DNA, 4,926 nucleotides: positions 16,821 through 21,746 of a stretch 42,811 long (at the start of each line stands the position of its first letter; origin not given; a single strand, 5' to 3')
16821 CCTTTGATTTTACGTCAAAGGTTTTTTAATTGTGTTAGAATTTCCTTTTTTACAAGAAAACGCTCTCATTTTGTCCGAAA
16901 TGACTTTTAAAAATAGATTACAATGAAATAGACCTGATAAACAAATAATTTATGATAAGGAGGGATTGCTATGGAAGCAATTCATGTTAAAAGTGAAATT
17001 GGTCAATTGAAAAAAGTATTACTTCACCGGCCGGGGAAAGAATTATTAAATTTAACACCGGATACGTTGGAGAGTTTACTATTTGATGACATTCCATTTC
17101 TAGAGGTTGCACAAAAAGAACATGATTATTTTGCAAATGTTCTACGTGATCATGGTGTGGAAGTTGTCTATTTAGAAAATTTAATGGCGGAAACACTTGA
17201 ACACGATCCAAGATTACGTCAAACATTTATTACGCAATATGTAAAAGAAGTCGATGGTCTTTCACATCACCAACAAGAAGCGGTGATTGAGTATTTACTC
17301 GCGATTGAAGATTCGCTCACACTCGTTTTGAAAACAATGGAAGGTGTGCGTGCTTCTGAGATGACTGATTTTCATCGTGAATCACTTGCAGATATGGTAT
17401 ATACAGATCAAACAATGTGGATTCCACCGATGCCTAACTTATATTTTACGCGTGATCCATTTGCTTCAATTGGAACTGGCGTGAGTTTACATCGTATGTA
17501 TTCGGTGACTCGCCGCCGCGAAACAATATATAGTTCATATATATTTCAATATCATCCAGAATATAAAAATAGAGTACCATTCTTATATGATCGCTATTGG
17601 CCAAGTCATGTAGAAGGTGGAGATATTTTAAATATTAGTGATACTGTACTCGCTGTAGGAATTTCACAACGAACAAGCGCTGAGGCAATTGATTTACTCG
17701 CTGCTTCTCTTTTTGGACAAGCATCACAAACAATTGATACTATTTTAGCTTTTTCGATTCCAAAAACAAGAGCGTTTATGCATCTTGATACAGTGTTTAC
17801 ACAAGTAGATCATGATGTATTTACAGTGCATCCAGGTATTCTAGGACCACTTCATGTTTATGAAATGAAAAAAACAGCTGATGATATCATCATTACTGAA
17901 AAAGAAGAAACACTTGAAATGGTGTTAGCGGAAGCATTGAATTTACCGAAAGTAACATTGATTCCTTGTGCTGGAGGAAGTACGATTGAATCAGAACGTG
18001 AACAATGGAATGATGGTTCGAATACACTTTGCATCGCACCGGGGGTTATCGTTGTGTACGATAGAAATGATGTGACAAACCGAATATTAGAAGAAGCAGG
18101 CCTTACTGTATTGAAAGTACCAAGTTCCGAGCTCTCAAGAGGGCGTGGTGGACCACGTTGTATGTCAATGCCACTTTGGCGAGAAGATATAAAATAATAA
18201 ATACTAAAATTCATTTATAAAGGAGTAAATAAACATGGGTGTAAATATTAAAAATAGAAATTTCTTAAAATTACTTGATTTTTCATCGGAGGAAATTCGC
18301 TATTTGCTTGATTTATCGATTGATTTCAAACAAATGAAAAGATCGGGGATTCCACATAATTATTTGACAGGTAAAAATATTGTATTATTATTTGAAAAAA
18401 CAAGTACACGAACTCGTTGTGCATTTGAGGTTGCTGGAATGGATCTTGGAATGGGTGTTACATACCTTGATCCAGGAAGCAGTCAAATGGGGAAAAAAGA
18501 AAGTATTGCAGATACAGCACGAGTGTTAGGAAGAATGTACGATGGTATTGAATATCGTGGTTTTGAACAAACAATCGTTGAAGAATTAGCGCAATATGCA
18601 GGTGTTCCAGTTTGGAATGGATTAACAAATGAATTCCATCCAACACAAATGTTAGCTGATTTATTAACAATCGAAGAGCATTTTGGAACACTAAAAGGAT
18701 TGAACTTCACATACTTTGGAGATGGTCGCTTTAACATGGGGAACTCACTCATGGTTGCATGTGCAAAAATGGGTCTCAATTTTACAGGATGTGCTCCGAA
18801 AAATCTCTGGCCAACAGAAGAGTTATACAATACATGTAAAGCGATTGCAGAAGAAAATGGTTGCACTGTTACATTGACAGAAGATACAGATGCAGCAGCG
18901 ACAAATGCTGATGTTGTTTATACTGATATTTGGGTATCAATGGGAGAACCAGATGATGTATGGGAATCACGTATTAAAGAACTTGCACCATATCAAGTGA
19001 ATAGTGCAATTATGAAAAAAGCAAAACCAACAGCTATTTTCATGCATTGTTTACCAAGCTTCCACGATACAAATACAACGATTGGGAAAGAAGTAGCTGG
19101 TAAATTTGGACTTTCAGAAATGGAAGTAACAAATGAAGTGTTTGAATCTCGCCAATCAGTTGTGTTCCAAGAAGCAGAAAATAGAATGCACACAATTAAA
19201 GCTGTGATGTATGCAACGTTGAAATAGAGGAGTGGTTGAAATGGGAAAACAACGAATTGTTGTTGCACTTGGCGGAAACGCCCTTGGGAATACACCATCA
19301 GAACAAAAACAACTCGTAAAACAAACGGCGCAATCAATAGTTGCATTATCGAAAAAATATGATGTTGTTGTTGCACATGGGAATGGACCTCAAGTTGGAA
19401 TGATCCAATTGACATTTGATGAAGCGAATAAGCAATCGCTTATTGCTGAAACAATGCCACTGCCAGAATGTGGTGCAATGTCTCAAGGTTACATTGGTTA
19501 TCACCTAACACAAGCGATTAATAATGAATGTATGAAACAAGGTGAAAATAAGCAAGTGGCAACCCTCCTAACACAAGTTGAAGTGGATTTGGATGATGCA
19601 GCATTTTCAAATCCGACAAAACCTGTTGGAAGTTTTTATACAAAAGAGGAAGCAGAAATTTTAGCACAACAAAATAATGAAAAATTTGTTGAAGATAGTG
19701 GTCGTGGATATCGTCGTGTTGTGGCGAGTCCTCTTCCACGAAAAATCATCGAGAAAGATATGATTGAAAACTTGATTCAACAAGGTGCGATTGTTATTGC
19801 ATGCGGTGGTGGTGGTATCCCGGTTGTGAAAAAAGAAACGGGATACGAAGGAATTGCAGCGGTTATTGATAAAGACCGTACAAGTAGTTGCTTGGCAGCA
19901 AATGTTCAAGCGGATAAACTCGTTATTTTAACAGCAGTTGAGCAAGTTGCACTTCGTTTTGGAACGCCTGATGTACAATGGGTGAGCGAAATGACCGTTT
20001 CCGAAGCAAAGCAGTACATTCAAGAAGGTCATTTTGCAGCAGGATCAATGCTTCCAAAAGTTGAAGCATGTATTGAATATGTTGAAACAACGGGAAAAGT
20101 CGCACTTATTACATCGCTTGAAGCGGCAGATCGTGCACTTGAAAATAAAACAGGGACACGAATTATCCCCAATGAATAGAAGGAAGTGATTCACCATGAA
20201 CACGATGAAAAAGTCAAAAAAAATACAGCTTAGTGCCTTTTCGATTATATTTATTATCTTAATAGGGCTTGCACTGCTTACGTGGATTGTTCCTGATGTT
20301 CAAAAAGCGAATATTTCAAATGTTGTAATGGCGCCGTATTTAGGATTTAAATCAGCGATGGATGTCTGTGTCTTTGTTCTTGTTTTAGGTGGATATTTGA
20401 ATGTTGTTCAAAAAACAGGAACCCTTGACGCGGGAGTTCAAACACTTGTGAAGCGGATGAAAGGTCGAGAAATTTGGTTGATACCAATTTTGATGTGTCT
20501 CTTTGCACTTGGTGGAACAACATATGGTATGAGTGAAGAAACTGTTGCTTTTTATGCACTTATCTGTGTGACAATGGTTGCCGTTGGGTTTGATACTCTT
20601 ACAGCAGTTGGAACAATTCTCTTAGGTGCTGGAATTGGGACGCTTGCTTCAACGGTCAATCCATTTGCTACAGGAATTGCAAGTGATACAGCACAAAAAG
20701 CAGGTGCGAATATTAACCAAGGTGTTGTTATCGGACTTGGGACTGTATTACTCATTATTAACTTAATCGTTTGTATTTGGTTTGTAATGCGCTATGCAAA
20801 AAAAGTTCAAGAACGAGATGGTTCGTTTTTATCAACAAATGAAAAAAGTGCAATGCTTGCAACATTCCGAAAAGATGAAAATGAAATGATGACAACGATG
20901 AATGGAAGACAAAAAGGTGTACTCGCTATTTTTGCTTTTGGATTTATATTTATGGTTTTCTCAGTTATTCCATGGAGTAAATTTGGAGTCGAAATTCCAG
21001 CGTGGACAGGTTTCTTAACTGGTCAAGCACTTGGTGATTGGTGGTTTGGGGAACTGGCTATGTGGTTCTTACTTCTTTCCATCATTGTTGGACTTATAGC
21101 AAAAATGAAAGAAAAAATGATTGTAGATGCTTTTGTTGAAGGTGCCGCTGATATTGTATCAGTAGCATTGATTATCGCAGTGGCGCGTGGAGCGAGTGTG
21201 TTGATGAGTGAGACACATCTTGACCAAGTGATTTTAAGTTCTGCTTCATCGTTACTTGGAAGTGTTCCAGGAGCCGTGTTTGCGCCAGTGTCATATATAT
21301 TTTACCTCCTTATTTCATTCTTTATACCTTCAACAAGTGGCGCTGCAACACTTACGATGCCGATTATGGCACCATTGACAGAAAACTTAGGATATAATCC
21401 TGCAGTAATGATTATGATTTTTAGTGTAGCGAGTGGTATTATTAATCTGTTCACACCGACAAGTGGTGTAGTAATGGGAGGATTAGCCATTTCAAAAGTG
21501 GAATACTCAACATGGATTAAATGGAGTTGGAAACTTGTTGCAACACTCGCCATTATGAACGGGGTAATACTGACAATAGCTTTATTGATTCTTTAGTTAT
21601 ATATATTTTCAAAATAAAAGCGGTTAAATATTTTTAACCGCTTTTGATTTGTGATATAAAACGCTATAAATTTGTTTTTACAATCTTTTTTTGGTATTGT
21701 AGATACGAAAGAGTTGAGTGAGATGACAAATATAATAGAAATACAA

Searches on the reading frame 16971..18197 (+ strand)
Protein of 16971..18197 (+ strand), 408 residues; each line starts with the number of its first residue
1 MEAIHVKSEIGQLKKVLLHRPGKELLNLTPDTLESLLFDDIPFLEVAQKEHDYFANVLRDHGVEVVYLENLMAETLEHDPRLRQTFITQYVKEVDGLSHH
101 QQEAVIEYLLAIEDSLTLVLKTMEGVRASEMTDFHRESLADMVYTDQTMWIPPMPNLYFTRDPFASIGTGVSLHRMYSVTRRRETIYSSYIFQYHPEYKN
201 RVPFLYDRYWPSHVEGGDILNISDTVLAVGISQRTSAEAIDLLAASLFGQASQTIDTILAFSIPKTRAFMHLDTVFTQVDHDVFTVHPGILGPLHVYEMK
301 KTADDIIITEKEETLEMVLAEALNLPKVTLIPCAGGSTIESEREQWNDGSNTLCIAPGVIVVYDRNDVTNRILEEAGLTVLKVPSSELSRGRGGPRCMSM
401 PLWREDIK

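Call 19: search_protein_families(library=pfam, proteins=[window:16971-18197:+], max_evalue=0.0001)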
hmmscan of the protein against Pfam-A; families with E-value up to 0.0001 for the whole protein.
window:16971-18197:+ (408 aa): 2 families
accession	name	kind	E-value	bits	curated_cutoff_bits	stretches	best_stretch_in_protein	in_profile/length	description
PF02274.22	ADI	-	5.6e-125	417.7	22.8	1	35-404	2-377/377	Arginine deiminase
PF19420.4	DDAH_eukar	-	8.2e-08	32.3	23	0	152-278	55-184/291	N,N dimethylarginine dimethylhydrolase, eukaryotic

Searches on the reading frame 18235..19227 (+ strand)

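Call 19: search_protein_families(library=pfam, proteins=[window:18235-19227:+], max_evalue=0.0001)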
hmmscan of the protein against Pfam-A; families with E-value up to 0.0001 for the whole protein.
window:18235-19227:+ (330 aa): 2 families
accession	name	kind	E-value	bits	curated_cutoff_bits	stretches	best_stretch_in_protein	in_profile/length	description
PF00185.30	OTCace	-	1.3e-53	181.7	29.4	1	154-327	1-156/157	Aspartate/ornithine carbamoyltransferase, Asp/Orn binding domain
PF02729.26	OTCace_N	-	3.3e-48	164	29.9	1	8-148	1-148/148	Aspartate/ornithine carbamoyltransferase, carbamoyl-P binding domain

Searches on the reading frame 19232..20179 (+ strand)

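Call 19: search_protein_families(library=pfam, proteins=[window:19232-20179:+], max_evalue=0.0001)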
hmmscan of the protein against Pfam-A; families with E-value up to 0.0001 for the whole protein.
window:19232-20179:+ (315 aa): 1 family
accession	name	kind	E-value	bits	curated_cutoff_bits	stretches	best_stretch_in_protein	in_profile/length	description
PF00696.33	AA_kinase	-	2.7e-27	96.4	24.9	1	7-293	1-232/234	Amino acid kinase family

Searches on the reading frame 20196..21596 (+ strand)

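Call 19: search_protein_families(library=pfam, proteins=[window:20196-21596:+], max_evalue=0.0001)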
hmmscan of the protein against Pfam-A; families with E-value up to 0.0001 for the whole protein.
window:20196-21596:+ (466 aa): 1 family
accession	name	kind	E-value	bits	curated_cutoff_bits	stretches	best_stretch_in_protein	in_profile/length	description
PF03606.21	DcuC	-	5.7e-97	325.6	23.1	1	48-462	69-459/461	C4-dicarboxylate anaerobic carrier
